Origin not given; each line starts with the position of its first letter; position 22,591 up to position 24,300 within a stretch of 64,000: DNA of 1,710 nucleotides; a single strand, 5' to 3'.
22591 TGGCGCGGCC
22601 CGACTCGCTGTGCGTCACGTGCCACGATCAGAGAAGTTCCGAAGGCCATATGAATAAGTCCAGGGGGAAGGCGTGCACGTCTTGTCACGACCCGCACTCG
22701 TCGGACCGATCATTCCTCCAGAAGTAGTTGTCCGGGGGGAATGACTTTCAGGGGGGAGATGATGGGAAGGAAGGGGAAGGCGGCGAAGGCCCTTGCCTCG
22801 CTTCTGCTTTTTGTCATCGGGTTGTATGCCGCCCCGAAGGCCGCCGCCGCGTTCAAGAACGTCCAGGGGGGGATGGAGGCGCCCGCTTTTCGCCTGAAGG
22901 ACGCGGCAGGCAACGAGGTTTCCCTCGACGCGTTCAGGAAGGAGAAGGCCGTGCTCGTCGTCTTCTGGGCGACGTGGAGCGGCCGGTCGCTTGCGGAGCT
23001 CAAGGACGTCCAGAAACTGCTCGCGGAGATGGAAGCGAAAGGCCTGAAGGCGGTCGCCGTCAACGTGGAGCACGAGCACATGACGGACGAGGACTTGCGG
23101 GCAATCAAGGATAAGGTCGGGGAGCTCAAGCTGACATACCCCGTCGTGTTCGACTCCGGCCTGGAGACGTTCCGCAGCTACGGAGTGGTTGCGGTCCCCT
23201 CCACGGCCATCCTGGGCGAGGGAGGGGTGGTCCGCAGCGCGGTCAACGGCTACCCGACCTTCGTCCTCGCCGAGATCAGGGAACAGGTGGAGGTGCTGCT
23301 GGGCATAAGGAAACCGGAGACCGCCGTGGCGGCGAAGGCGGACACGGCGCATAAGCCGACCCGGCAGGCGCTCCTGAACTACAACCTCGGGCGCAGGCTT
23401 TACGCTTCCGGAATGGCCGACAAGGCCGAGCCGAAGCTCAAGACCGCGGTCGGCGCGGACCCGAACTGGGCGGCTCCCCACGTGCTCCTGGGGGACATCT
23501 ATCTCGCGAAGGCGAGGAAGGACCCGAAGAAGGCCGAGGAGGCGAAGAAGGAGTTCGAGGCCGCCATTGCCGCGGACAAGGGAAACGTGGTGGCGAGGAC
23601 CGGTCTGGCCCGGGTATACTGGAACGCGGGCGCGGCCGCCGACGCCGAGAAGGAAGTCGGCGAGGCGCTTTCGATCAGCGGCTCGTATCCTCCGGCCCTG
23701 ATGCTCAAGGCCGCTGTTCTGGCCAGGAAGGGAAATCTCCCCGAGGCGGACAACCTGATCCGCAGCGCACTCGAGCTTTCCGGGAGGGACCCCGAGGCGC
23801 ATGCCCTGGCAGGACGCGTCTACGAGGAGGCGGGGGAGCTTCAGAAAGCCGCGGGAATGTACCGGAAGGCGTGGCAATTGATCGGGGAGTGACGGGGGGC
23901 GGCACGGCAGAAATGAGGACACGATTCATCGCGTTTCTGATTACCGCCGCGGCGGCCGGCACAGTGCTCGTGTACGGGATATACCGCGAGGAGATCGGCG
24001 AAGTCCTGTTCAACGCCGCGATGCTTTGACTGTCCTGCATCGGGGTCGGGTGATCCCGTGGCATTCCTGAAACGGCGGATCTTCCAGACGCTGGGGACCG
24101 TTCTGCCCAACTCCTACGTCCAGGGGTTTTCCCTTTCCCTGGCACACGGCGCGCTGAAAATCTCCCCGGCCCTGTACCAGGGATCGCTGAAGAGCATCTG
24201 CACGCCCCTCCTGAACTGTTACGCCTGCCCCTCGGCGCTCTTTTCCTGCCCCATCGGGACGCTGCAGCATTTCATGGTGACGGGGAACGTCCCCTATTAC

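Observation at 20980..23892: Two paralogous Cys-less TlpA-fold + TPR fusion proteins interleaved with multihaem cytochromes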

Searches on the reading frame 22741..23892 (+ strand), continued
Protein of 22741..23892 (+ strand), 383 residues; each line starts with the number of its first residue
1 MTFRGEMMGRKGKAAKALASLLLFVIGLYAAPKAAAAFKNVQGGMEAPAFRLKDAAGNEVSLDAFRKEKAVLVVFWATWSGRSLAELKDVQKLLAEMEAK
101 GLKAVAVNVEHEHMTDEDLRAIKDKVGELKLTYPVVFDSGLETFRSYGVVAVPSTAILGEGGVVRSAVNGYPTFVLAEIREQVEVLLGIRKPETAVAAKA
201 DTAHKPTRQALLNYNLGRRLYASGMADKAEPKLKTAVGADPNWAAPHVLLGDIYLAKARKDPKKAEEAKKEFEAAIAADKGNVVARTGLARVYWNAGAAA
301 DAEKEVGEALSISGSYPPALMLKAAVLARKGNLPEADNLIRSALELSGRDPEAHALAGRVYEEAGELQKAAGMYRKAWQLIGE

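Call 70: search_protein_families(library=pfam, proteins=[L047:8410-9873:-, L047:6497-8413:-, L048:6550-9984:-, L055:6991-8889:+, L055:8958-9989:+, L055:9986-10948:+, L047:9962-11080:+, L027:9953-11173:+], max_evalue=0.00001)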
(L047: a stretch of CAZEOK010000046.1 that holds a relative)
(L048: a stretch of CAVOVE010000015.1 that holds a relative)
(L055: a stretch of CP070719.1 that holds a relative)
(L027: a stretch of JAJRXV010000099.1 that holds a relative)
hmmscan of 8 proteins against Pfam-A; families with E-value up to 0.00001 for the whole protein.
L047:8410-9873:- (487 aa): 2 families
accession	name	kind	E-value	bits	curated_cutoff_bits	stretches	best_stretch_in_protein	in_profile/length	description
PF03841.19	SelA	-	3.8e-151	503.7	22.8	1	100-465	1-366/367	L-seryl-tRNA selenium transferase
PF12390.13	Se-cys_synth_N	-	1.7e-10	41.2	22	1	22-61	1-40/40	Selenocysteine synthase N terminal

L047:6497-8413:- (638 aa): 6 families
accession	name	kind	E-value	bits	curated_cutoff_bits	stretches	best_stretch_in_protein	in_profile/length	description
PF00009.33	GTP_EFTU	-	1.6e-34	119.6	26.5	1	2-167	2-185/188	Elongation factor Tu GTP binding domain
PF09107.17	SelB-wing_3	-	1.6e-17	63.2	23.2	1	587-632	2-47/47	Elongation factor SelB, winged helix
PF09106.17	SelB-wing_2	-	4.8e-17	62.2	22.3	1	451-504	3-57/57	Elongation factor SelB, winged helix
PF25461.1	Beta-barrel_SelB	-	1.6e-12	47.9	27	1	275-359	3-79/80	Selenocysteine-specific elongation factor, beta-barrel domain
PF03144.31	GTP_EFTU_D2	-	1.6e-09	38.5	30.3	1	194-260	1-72/73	Elongation factor Tu domain 2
PF01926.29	MMR_HSR1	-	6.6e-07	29.9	21.9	1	6-102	2-100/113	50S ribosome-binding GTPase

L048:6550-9984:- (1144 aa): 8 families
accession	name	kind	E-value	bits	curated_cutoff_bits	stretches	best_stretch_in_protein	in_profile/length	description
PF03841.19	SelA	-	1.5e-143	478.7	22.8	1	119-459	1-341/367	L-seryl-tRNA selenium transferase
PF00009.33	GTP_EFTU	-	3.4e-34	118.5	26.5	1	508-673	2-185/188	Elongation factor Tu GTP binding domain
PF09107.17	SelB-wing_3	-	4.4e-17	61.8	23.2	1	1093-1138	2-47/47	Elongation factor SelB, winged helix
PF09106.17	SelB-wing_2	-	4.6e-17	62.3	22.3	1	955-1010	1-57/57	Elongation factor SelB, winged helix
PF12390.13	Se-cys_synth_N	-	2.9e-13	50.1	22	1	41-80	1-40/40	Selenocysteine synthase N terminal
PF25461.1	Beta-barrel_SelB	-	1.2e-12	48.3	27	1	781-865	3-79/80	Selenocysteine-specific elongation factor, beta-barrel domain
PF03144.31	GTP_EFTU_D2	-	1.3e-08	35.6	30.3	1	700-766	1-72/73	Elongation factor Tu domain 2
PF01926.29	MMR_HSR1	-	2.4e-06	28.1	21.9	1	512-608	2-100/113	50S ribosome-binding GTPase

L055:6991-8889:+ (632 aa): 2 families
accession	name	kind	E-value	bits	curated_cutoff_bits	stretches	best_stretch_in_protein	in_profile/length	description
PF00012.26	HSP70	-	6.7e-266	883.7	20.6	1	4-597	1-599/599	Hsp70 protein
PF06723.19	MreB_Mbl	-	5.1e-20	72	27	1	115-369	76-316/327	MreB/Mbl protein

L055:8958-9989:+ (343 aa): 2 families
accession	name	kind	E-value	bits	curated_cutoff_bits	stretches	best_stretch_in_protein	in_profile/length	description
PF00578.27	AhpC-TSA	-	8.2e-10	39.1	26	1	58-170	10-123/124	AhpC/TSA family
PF08534.16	Redoxin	-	5.2e-08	33.2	26.6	1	75-171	31-131/148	Redoxin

L055:9986-10948:+ (320 aa): 1 family
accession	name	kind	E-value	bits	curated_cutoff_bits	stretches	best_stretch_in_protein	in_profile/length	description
PF00578.27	AhpC-TSA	-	3e-09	37.3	26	1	42-163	1-123/124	AhpC/TSA family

L047:9962-11080:+ (372 aa): 9 families
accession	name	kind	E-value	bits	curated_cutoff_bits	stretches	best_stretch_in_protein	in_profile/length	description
PF00578.27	AhpC-TSA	-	3.6e-14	53.2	26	1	38-160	3-124/124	AhpC/TSA family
PF13432.12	TPR_16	-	3.7e-12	46.9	32.7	0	204-267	1-64/65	Tetratricopeptide repeat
PF08534.16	Redoxin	-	6.3e-12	46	26.6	1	37-167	3-139/148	Redoxin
PF07719.23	TPR_2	-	3.6e-11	42.7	27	0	238-267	5-34/34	Tetratricopeptide repeat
PF00515.34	TPR_1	-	9.6e-10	38.3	27.8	0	237-267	4-34/34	Tetratricopeptide repeat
PF13181.12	TPR_8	-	1.3e-09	37.9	25.7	0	236-267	3-34/34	Tetratricopeptide repeat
PF13431.12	TPR_17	-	3.3e-09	36.7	24.4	0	257-287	2-32/34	Tetratricopeptide repeat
PF13414.12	TPR_11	-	1.7e-06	28.1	26.8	0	207-246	1-40/42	TPR repeat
PF13428.12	TPR_14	-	3.9e-06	27.4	23.5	0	236-275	3-42/44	Tetratricopeptide repeat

L027:9953-11173:+ (406 aa): 10 families
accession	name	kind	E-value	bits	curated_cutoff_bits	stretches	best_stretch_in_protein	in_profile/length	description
PF00578.27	AhpC-TSA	-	1.5e-20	73.8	26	1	49-174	1-123/124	AhpC/TSA family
PF08534.16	Redoxin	-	6.9e-18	65.3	26.6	1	49-180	2-136/148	Redoxin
PF13181.12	TPR_8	-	3.4e-10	39.7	25.7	0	299-327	3-31/34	Tetratricopeptide repeat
PF07719.23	TPR_2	-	5.3e-10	39.1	27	0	299-327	3-31/34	Tetratricopeptide repeat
PF13905.12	Thioredoxin_8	-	2.1e-08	34.8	27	1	76-171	1-93/94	Thioredoxin-like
PF13414.12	TPR_11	-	2.1e-08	34.2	26.8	0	343-371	6-34/42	TPR repeat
PF00515.34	TPR_1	-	5.6e-08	32.7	27.8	0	299-323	3-27/34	Tetratricopeptide repeat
PF13424.12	TPR_12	-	1.4e-07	32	30.1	0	279-327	26-75/77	Tetratricopeptide repeat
PF14559.12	TPR_19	-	1.9e-07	31.7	25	0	343-389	3-49/68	Tetratricopeptide repeat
PF13098.12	Thioredoxin_2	-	1.2e-06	29.2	27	1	75-182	4-97/104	Thioredoxin-like domain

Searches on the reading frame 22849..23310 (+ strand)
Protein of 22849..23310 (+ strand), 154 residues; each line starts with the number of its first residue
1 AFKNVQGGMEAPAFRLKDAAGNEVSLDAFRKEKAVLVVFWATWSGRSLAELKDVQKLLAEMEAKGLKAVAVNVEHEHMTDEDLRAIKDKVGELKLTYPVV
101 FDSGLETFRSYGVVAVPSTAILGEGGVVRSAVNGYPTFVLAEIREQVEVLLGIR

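Call 49: search_protein_representatives(protein=window:22849-23310:+)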
Query: 154 residues. Proteins with E-value up to 0.001 (for the whole library): 18118; up to 1e-10: 697; up to 1e-30: 7. The best 150 are listed.
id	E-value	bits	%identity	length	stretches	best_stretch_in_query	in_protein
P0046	7.5e-57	207.6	65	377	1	1-153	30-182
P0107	6.6e-56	204.5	64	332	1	1-153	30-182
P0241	9.3e-40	152.1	49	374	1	1-154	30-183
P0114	3.5e-36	140.5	50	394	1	1-154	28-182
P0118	1.1e-35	139.0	49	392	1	1-154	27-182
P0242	8.3e-32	126.4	42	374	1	1-153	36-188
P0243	2.9e-31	124.6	28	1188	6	7-136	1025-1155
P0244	4.7e-30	120.7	42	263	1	2-150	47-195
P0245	1.0e-29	119.6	46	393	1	1-154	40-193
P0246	1.8e-28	115.6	44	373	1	1-154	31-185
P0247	2.9e-28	114.9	46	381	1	1-153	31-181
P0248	5.5e-28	114.0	43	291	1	1-153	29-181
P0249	9.2e-28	113.3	39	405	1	1-153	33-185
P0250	1.6e-27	112.5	35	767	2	8-150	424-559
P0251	1.8e-27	112.3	41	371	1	1-153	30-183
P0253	4.1e-27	111.1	42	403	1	3-150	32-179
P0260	7.1e-26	107.1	41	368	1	3-152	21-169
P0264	2.6e-25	105.3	42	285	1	1-154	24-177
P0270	3.2e-24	101.8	42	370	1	2-137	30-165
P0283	2.8e-23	98.7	38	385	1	8-151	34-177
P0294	1.7e-22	96.2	36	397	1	3-146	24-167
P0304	9.6e-22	93.8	38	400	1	4-150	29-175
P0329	3.4e-20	88.7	36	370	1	11-144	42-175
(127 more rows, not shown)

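Call 51: list_cluster_members(proteins=[P0242, P0249, P0253, P0260, P0270, P0283, P0294, P0304, P0264, P0329])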
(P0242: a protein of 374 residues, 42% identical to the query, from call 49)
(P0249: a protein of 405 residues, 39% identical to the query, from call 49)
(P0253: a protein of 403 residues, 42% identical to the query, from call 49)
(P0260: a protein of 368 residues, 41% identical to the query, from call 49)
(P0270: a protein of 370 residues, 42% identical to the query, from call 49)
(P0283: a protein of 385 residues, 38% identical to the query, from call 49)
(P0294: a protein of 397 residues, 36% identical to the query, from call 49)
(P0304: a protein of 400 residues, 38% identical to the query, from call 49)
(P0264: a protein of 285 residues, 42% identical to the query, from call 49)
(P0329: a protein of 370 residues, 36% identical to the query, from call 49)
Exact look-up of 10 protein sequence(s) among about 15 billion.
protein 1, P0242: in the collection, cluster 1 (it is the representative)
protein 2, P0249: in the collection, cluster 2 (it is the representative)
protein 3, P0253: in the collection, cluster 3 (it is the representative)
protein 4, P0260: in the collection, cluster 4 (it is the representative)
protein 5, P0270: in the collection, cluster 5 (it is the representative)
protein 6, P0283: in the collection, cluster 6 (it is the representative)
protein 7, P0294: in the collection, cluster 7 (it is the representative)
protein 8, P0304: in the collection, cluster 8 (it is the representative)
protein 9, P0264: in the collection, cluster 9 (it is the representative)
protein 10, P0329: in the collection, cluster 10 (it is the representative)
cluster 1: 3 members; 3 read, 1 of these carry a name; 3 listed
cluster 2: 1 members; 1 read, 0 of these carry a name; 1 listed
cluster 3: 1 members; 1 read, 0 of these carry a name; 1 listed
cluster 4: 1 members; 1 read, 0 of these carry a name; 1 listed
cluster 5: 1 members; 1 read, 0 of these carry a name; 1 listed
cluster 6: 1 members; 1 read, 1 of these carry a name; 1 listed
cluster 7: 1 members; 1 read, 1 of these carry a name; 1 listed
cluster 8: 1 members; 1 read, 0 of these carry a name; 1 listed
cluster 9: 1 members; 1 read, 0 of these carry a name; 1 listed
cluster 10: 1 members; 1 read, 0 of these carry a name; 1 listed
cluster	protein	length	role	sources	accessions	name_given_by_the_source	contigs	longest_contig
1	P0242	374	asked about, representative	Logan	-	-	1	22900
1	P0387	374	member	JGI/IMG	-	tetratricopeptide (TPR) repeat protein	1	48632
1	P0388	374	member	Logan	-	-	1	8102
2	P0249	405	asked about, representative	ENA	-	-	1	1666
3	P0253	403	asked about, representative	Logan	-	-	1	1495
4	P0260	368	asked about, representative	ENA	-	-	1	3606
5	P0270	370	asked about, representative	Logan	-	-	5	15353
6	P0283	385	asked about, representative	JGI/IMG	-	tetratricopeptide (TPR) repeat protein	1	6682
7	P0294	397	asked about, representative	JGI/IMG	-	tetratricopeptide (TPR) repeat protein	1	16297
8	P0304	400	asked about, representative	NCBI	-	-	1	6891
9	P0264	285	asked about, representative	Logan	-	-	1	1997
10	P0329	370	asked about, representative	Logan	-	-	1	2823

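Call 52: find_encoding_contigs(protein=P0270, flank=8000, max_places=1)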
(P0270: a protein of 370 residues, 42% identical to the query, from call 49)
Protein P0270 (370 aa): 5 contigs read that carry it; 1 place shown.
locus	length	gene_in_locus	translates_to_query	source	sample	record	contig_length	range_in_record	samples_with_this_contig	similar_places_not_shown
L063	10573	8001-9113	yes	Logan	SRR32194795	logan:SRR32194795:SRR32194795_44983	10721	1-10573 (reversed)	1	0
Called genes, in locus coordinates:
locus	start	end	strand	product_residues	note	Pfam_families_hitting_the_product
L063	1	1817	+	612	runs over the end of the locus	PF13145:Rotamase_2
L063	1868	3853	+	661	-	-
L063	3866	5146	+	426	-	PF22678:Cytochrom_c_NrfB-like (faint), PF14522:Cytochrome_C7 (faint), PF14537:Cytochrom_c3_2 (faint), PF09699:Paired_CXXCH_1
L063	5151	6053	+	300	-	PF01436:NHL (faint)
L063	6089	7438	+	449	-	PF14522:Cytochrome_C7 (faint), PF14537:Cytochrom_c3_2 (faint), PF09699:Paired_CXXCH_1, PF22113:Mtrc-MtrF_II-IV_dom (weak), PF09699:Paired_CXXCH_1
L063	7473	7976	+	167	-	PF13428:TPR_14 (faint), PF14561:TPR_20 (faint), PF07719:TPR_2 (faint), PF13432:TPR_16 (weak), PF23914:TPR_CcmH_CycH, PF13414:TPR_11, PF13432:TPR_16 (weak), PF14559:TPR_19 (weak), +8 more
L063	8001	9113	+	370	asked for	PF00578:AhpC-TSA, PF08534:Redoxin, PF13905:Thioredoxin_8, PF07719:TPR_2 (faint), PF13181:TPR_8 (faint), PF13428:TPR_14 (faint), PF25064:ARM_TT21_5th (weak), PF13432:TPR_16 (weak), +6 more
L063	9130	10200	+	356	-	PF02085:Cytochrom_CIII (faint), PF14522:Cytochrome_C7 (faint), PF14537:Cytochrom_c3_2 (faint), PF22113:Mtrc-MtrF_II-IV_dom (faint), PF09699:Paired_CXXCH_1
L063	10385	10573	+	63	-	?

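Call 53: find_encoding_contigs(protein=P0294, flank=8000, max_places=1)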
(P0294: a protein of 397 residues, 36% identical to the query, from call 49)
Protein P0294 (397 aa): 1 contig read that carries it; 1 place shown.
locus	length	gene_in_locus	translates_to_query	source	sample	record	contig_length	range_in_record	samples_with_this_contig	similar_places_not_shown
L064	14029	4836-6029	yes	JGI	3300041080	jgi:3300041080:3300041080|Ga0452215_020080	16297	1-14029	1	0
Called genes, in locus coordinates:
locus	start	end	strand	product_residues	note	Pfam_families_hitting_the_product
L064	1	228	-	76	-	?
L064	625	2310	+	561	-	PF01590:GAF, PF13185:GAF_2, PF13492:GAF_3, PF07730:HisKA_3, PF02518:HATPase_c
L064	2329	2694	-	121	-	-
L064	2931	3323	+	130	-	PF13442:Cytochrome_CBB3, PF00034:Cytochrom_C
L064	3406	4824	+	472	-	PF14522:Cytochrome_C7 (faint), PF14537:Cytochrom_c3_2 (faint), PF09699:Paired_CXXCH_1, PF22113:Mtrc-MtrF_II-IV_dom, PF09699:Paired_CXXCH_1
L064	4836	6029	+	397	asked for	PF00578:AhpC-TSA, PF08534:Redoxin, PF13098:Thioredoxin_2 (faint), PF13905:Thioredoxin_8 (weak), PF13429:TPR_15 (weak), PF13432:TPR_16 (weak), PF13431:TPR_17 (weak), PF14559:TPR_19, +10 more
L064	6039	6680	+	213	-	PF02985:HEAT (faint), PF13646:HEAT_2, PF03130:HEAT_PBS (faint), PF13646:HEAT_2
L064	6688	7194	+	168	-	-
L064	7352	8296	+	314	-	PF00578:AhpC-TSA, PF08534:Redoxin (weak), PF13371:TPR_9 (faint), PF13174:TPR_6 (faint), PF13176:TPR_7 (faint), PF13424:TPR_12 (faint), PF13414:TPR_11, PF13432:TPR_16, +7 more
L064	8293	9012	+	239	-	-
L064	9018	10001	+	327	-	PF14522:Cytochrome_C7 (faint), PF14537:Cytochrom_c3_2 (faint), PF22113:Mtrc-MtrF_II-IV_dom (weak), PF09699:Paired_CXXCH_1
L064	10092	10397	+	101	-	-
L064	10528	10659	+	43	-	-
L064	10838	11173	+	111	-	-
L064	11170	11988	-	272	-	PF14522:Cytochrome_C7 (faint), PF09699:Paired_CXXCH_1 (weak)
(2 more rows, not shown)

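Call 57: search_solved_structures(query=window:22849-23310:+, max_evalue=1e-8, show_alignments=4)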
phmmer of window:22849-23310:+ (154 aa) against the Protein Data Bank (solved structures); distinct sequences matched with E-value up to 1e-8: 8.
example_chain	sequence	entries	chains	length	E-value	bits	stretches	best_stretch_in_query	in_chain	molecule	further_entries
4nmu_A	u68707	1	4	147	1.6e-11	47.6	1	4-135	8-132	Thiol-disulfide oxidoreductase ResA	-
3erw_A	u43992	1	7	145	3.9e-10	43.1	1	13-134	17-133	Sporulation thiol-disulfide oxidoreductase A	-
2h1g_A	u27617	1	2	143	2.2e-09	40.7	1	8-137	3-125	Thiol-disulfide oxidoreductase resA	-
2h1a_A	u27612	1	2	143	4.2e-09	39.8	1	8-137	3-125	Thiol-disulfide oxidoreductase resA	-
2h19_A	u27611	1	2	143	4.2e-09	39.8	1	8-137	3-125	Thiol-disulfide oxidoreductase resA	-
3c71_A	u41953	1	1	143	4.2e-09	39.8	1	8-137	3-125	Thiol-disulfide oxidoreductase resA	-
1st9_A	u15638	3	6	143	8e-09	38.9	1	8-137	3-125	Thiol-disulfide oxidoreductase resA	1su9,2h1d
2f9s_A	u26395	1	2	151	9.4e-09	38.6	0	8-137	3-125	Thiol-disulfide oxidoreductase resA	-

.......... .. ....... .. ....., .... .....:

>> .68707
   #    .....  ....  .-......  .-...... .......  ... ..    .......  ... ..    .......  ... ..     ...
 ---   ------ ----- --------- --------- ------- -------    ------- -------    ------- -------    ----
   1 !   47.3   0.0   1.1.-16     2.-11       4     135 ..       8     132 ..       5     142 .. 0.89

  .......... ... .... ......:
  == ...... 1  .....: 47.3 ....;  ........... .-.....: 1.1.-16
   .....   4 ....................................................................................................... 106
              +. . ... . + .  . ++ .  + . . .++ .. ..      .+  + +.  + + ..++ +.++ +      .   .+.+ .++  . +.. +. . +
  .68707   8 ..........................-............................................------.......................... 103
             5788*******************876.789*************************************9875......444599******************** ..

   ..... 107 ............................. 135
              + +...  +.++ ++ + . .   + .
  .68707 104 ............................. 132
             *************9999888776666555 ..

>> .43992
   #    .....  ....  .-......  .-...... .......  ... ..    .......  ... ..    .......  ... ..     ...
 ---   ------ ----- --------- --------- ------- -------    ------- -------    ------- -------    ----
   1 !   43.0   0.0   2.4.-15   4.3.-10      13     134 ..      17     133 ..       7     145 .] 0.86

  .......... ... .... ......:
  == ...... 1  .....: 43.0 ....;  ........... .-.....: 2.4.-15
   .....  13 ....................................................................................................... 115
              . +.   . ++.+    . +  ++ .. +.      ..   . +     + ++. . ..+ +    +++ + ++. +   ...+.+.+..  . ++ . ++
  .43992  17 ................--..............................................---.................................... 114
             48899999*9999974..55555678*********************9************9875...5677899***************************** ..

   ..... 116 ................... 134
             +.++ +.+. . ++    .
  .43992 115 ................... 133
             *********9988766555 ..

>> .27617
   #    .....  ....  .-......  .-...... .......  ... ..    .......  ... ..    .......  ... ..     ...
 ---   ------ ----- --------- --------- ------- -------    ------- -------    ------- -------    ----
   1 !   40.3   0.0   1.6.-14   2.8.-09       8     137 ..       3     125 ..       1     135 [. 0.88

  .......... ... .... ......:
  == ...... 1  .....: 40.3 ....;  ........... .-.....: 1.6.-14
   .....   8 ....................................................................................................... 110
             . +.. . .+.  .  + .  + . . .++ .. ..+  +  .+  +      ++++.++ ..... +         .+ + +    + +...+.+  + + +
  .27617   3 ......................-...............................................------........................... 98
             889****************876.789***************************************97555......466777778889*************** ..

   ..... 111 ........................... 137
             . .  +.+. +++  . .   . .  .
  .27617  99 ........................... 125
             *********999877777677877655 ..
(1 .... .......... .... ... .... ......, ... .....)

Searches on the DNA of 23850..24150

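Call 71: search_rna_families(source=window, start=23850, end=24150, threshold=evalue, max_evalue=10)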
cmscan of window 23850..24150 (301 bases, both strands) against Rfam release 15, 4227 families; matches with E-value up to 10: 3.
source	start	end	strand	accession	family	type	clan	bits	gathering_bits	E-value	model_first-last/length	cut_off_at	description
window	23868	24010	+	RF02118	FMR1-AS1_2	Gene; lncRNA;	-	19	80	9.3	1-127/127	no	FMR1 antisense RNA 1 conserved region 2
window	23898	23957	-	RF00826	mir-55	Gene; miRNA;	-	12.8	53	9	1-74/74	no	mir-55 microRNA precursor family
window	23908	24012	+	RF00567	SNORD17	Gene; snRNA; snoRNA; CD-box;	-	11.3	45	1.4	1-238/238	no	Small nucleolar RNA SNORD17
